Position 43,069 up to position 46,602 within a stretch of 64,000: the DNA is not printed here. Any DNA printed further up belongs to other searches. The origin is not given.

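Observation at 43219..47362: Stand-alone C*-A-T-TE NRPS with a Cys-nucleophile thioesterase lacking the usual His, coupled to an EamA exporter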

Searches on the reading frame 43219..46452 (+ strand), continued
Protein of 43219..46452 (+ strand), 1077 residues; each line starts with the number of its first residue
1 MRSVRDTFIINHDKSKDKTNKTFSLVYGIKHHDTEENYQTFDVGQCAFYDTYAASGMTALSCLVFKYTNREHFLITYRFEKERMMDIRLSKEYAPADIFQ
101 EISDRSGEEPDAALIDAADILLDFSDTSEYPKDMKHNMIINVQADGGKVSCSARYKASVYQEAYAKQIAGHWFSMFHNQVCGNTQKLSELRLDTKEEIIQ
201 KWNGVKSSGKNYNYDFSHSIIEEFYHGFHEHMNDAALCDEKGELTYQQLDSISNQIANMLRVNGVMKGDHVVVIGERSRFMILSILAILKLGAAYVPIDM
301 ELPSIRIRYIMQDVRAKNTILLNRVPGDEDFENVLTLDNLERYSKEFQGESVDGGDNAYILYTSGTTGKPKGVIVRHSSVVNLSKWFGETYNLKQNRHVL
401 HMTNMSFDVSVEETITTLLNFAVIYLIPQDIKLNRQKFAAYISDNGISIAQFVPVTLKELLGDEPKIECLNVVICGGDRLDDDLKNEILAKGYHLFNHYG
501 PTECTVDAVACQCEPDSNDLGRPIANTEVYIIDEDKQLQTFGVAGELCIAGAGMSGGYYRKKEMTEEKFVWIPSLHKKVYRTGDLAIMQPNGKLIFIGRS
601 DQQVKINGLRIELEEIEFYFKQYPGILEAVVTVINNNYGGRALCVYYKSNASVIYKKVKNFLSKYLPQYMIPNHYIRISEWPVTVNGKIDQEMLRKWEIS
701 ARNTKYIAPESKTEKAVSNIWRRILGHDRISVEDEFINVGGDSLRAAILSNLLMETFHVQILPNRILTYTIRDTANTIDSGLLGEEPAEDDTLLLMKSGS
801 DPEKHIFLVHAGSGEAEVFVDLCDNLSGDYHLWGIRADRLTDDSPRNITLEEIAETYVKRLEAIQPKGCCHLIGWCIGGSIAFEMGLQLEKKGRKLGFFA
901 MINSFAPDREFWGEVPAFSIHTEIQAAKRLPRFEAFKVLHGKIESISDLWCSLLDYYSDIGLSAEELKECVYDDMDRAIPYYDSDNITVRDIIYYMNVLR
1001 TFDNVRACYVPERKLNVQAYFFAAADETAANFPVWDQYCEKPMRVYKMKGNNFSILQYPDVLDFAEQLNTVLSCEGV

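Call 47: predict_structure(alignment_id=A1)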
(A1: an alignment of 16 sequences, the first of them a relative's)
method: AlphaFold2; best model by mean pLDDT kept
length: 1077 residues; sequences in the alignment: 16
mean_pLDDT: 82.4   pTM: 0.62
mean pLDDT of the five models: 82.4, 81.4, 78.2, 77.6, 75.9
residues with pLDDT >= 90: 325; 70-90: 602; 50-70: 117; < 50: 33
segments of 3 or more residues with pLDDT < 50: 1-18, 637-639, 699-703
pLDDT, mean of each block of 10 residues (from residue 1): 27 41 76 72 88 89 90 88 86 86 73 73 76 76 87 87 90 83 75 87 75 82 93 95 95 97 95 92 95 93 85 92 81 88 89 93 66 92 92 92 76 90 90 85 95 83 86 79 87 90 83 82 89 89 91 90 89 89 88 81 62 83 90 65 84 76 82 81 73 65 67 90 81 76 76 80 78 87 55 75 83 60 78 73 84 88 83 88 93 90 82 81 89 87 87 91 86 68 74 85 85 91 75 86 88 75 87 65
secondary structure, 60 per line:
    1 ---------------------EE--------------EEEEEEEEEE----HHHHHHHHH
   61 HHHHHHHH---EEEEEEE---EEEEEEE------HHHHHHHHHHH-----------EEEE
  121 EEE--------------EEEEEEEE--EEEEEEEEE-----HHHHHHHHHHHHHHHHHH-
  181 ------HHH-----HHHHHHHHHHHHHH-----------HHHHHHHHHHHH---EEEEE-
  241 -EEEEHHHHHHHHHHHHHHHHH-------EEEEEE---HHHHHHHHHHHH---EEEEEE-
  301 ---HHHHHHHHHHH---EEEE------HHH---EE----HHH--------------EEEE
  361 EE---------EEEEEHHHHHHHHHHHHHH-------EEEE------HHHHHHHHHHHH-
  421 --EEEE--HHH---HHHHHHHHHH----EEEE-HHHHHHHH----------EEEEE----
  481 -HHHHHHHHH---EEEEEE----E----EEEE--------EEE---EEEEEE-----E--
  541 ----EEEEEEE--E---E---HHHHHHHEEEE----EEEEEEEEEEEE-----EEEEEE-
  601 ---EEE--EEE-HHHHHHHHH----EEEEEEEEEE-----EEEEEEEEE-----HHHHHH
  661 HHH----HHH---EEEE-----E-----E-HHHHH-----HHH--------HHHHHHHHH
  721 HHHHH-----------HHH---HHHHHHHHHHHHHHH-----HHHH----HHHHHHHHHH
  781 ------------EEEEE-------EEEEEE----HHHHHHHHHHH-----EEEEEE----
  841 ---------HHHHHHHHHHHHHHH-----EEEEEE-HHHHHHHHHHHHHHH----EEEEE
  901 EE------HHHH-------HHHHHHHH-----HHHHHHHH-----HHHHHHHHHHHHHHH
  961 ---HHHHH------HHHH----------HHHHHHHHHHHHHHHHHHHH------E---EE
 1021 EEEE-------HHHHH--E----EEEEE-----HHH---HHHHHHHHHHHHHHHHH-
elements in order (helices of 4 or more, strands of 3 or more residues): E38-47 H52-68 E72-78 E82-88 H95-105 E117-123 E138-145 E148-156 H162-179 H195-208 H220-231 E235-239 E242-245 H246-262 E270-275 H279-290 E294-299 H304-314 E318-321 E357-362 E372-376 H377-390 E398-401 H408-419 E423-426 H435-444 E449-452 H454-461 E472-476 H482-490 E494-499 E509-512 E521-523 E527-532 E545-551 H562-568 E569-572 E577-588 E594-599 E604-606 E609-611 H613-621 E626-635 E641-649 H655-663 E674-677 H691-695 H712-725 H743-757 H763-766 H771-780 E793-797 E805-810 H815-825 E831-836 H850-864 E870-875 H877-891 E896-902 H909-912 H920-927 H933-940 H946-960 H964-968 H975-978 H989-1008 E1019-1024 H1032-1036 E1044-1048 H1060-1076

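Call 55: fold_search(model_id=the predicted structure, library=pdb)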
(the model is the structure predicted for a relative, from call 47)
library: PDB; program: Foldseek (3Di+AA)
matches with E <= 10: 1880; with E <= 0.001: 960
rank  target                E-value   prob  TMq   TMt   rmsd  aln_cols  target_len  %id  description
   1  4zxh                  1.5e-70  1.00  0.46  0.38  24.6      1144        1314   23  Crystal Structure of holo-AB3403 a four domain nonribosomal peptide synthetase from Acinetobacter Baumanii (released 2015-12-30)
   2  5ja2_A                3.3e-68  1.00  0.50  0.44  17.8      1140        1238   22  EntF, a Terminal Nonribosomal Peptide Synthetase Module Bound to the non-Native MbtH-Like Protein PA2412 (released 2016-09-14)
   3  5ja1_A                3.7e-68  1.00  0.51  0.45  17.5      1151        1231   22  EntF, a Terminal Nonribosomal Peptide Synthetase Module Bound to the MbtH-Like Protein YbdZ (released 2016-09-14)
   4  2vsq                  1.2e-63  1.00  0.45  0.39  21.9      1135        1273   22  Structure of surfactin A synthetase C (SrfA-C), a nonribosomal peptide synthetase termination module (released 2008-07-08)
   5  6n8e                  1.3e-59  1.00  0.40  0.34  23.2      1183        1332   17  Crystal structure of holo-ObiF1, a five domain nonribosomal peptide synthetase from Burkholderia diffusa (released 2019-07-24)
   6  9meh                  1.1e-57  1.00  0.44  0.28  12.5       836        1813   26  Crystal structure of the dimodular LgrA after protein ligation (released 2025-03-05)
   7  5t3d                  6.3e-57  1.00  0.52  0.53  10.3       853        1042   22  Crystal structure of holo-EntF a nonribosomal peptide synthetase in the thioester-forming conformation (released 2016-09-21)
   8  6p1j_B                3.5e-54  1.00  0.46  0.51  12.2       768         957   26  The structure of condensation and adenylation domains of teixobactin-producing nonribosomal peptide synthetase Txo2 se (released 2019-05-29)
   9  6mfz_A                4.4e-54  1.00  0.45  0.29  17.0       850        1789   25  Crystal structure of dimodular LgrA in a condensation state (released 2019-11-20)
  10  6p1j_A                7.1e-54  1.00  0.46  0.51  12.4       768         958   25  The structure of condensation and adenylation domains of teixobactin-producing nonribosomal peptide synthetase Txo2 se (released 2019-05-29)
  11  6mg0_A                9.0e-53  1.00  0.44  0.29  12.1       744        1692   25  Crystal structure of a 5-domain construct of LgrA in the thiolation state (released 2019-11-20)
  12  9be4_A                1.0e-52  1.00  0.46  0.29  16.2       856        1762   23  The post-condensation state of the dimodular NRPS protein LgrA (released 2024-11-20)
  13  9be3_A                1.0e-52  1.00  0.45  0.28  16.3       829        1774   25  The pre-condensation state of the dimodular NRPS protein LgrA (released 2024-11-20)
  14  9up2_A                2.0e-52  1.00  0.47  0.34  16.2       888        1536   21  PvdL-E2-C3-A3-PCP3 in complex with MLP (NRPS cross-module) (released 2026-04-01)
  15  6mg0_B                6.0e-52  1.00  0.45  0.30  11.9       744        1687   25  Crystal structure of a 5-domain construct of LgrA in the thiolation state (released 2019-11-20)
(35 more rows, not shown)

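Call 77: find_encoding_contigs(protein=P0017, flank=8000, max_places=2)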
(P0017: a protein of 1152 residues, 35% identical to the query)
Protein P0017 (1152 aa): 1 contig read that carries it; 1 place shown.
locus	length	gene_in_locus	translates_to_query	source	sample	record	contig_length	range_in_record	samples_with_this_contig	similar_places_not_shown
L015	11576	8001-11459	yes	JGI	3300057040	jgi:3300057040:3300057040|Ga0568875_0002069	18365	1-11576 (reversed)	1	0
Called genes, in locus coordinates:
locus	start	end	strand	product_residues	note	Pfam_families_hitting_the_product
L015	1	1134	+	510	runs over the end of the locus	PF03781:FGE-sulfatase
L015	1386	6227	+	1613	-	PF00668:Condensation, PF00501:AMP-binding, PF13193:AMP-binding_C, PF00550:PP-binding, PF00668:Condensation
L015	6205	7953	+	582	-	PF02310:B12-binding (faint), PF04055:Radical_SAM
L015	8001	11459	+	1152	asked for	PF00668:Condensation, PF00501:AMP-binding, PF13193:AMP-binding_C (weak), PF00550:PP-binding, PF00975:Thioesterase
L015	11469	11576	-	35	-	?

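Call 78: search_protein_families(library=pfam, proteins=[L015:1386-6227:+, L015:6205-7953:+, L015:8001-11459:+], max_evalue=0.00001)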
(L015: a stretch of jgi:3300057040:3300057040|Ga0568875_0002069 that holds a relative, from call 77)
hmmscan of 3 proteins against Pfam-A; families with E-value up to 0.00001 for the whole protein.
L015:1386-6227:+ (1613 aa): 4 families
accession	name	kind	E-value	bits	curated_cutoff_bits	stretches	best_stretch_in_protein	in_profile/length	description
PF00668.25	Condensation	-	2e-230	765.6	30.6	2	45-490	2-456/456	Condensation domain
PF00501.34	AMP-binding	-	8.7e-87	291.8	29.9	1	510-875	1-384/384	AMP-binding enzyme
PF00550.31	PP-binding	-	1.3e-16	61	20.8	1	1041-1107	1-67/67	Phosphopantetheine attachment site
PF13193.12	AMP-binding_C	-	1.8e-09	38.8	24.5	1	938-1015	1-76/76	AMP-binding enzyme C-terminal domain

L015:6205-7953:+ (582 aa): 2 families
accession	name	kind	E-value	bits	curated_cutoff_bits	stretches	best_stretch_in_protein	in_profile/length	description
PF04055.27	Radical_SAM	-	4.7e-13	50.1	29.5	1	284-443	3-166/166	Radical SAM superfamily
PF02310.24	B12-binding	-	5.6e-08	33.1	32.1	0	152-231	42-114/121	B12 binding domain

L015:8001-11459:+ (1152 aa): 5 families
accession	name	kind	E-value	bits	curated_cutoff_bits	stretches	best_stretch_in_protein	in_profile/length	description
PF00501.34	AMP-binding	-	6.3e-78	262.7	29.9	1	282-628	1-383/384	AMP-binding enzyme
PF00668.25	Condensation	-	1.6e-24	86.9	30.6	1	16-262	190-456/456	Condensation domain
PF00975.26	Thioesterase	-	5.3e-22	79.6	26.4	1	878-1136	2-217/226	Thioesterase domain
PF00550.31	PP-binding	-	4.2e-18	65.8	20.8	1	785-850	1-66/67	Phosphopantetheine attachment site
PF13193.12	AMP-binding_C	-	3.8e-06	28.2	24.5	0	686-759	1-76/76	AMP-binding enzyme C-terminal domain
